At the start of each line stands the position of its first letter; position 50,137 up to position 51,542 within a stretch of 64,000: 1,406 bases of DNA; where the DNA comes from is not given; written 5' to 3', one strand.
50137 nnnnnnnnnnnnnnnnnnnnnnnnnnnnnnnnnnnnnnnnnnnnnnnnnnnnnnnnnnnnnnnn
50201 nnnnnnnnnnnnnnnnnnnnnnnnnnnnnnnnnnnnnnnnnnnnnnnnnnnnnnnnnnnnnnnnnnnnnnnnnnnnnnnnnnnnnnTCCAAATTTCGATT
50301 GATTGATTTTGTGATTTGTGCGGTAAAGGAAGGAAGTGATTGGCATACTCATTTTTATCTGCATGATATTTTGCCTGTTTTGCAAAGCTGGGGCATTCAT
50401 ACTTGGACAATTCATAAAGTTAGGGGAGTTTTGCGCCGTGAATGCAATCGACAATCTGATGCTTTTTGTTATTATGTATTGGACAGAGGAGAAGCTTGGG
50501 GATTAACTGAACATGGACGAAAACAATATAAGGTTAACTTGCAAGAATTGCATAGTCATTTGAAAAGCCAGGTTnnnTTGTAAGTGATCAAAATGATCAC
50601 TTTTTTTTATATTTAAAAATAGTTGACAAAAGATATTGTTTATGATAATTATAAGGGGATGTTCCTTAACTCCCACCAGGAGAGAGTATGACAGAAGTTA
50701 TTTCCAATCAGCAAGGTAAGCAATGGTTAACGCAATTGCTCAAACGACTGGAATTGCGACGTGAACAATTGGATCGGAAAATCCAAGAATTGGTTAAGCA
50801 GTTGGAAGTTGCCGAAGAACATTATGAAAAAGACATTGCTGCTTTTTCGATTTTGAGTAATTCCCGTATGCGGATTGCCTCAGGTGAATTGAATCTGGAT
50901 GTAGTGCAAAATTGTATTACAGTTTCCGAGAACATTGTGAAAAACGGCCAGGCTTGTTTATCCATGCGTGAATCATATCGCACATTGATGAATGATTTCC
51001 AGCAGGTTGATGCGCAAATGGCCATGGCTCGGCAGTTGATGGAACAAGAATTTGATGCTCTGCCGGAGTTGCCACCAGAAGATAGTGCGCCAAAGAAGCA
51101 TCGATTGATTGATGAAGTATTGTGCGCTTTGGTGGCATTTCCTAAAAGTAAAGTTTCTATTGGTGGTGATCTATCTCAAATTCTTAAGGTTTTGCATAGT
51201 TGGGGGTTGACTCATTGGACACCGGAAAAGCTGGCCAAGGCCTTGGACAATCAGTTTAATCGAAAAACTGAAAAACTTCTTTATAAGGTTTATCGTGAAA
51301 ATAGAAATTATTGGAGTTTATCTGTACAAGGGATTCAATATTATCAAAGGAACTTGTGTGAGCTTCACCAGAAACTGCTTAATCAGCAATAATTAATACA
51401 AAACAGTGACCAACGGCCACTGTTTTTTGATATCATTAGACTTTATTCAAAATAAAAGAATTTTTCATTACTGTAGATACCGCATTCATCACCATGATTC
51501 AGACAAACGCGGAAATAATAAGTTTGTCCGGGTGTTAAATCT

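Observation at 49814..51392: Duplicated gene pair with a duplicated promoter and a conserved leader motif that recurs in front of a third unrelated gene at 56.4 kb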

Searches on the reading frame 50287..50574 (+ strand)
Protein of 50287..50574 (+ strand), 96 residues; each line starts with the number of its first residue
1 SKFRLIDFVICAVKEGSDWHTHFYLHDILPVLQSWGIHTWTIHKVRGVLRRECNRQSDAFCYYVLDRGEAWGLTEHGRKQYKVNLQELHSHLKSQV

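Call 88: search_solved_structures(query=A5, max_evalue=10)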
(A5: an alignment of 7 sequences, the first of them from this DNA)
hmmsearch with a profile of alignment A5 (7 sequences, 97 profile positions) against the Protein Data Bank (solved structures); distinct sequences matched with E-value up to 10: 2.
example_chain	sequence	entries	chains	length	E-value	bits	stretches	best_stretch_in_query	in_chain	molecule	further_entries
3l9f_A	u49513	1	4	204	0.36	14.6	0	56-88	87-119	Putative uncharacterized protein smu.1604c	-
1skn_P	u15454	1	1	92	0.55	14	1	20-65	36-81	DNA-BINDING DOMAIN OF SKN-1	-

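Call 89: search_protein_families(library=pfam, alignment_id=A5, max_evalue=5)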
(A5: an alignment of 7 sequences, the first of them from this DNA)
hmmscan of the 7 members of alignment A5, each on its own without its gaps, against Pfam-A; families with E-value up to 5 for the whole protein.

A. member 1, seq(96 aa): 0 families

B. families by the number of members that match (of 7 scanned): 1 family
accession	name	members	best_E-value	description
PF13053.11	DUF3914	1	0.19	Protein of unknown function (DUF3914)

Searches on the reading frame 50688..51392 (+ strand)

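Call 9: search_protein_families(library=pfam, proteins=[window:50688-51392:+], max_evalue=1)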
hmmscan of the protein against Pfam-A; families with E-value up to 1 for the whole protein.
window:50688-51392:+ (234 aa): 6 families
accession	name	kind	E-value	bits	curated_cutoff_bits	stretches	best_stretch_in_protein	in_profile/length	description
PF01109.22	GM_CSF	-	0.069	13.8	20.1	1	2-49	40-87/122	Granulocyte-macrophage colony-stimulating factor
PF20667.3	Sec10_N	-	0.072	13.6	27.4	1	17-52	11-46/118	Exocyst complex component Sec10, N-terminal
PF11841.14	ELMO_ARM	-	0.1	12.9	27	1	3-93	5-92/154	ELMO, armadillo-like helical domain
PF14357.11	DUF4404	-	0.2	12.7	27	0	98-173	6-82/83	Domain of unknown function (DUF4404)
PF18699.6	MRPL52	-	0.43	11.3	26.6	1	17-51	39-73/92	Mitoribosomal protein mL52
PF01813.22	ATP-synt_D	-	0.6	10.4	25.7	1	14-71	12-68/196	ATP synthase subunit D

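Call 73: search_protein_families(library=padloc, proteins=[window:50688-51392:+], max_evalue=1)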
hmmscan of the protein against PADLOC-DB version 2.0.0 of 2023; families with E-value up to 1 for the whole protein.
window:50688-51392:+ (234 aa): 0 families

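Call 74: search_protein_families(library=phrogs, proteins=[window:50688-51392:+], max_evalue=1)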
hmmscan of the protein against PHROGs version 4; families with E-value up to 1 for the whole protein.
window:50688-51392:+ (234 aa): 1 family
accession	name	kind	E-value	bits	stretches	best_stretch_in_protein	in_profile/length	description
phrog_30120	-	unknown function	0.62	9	1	20-96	542-618/858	-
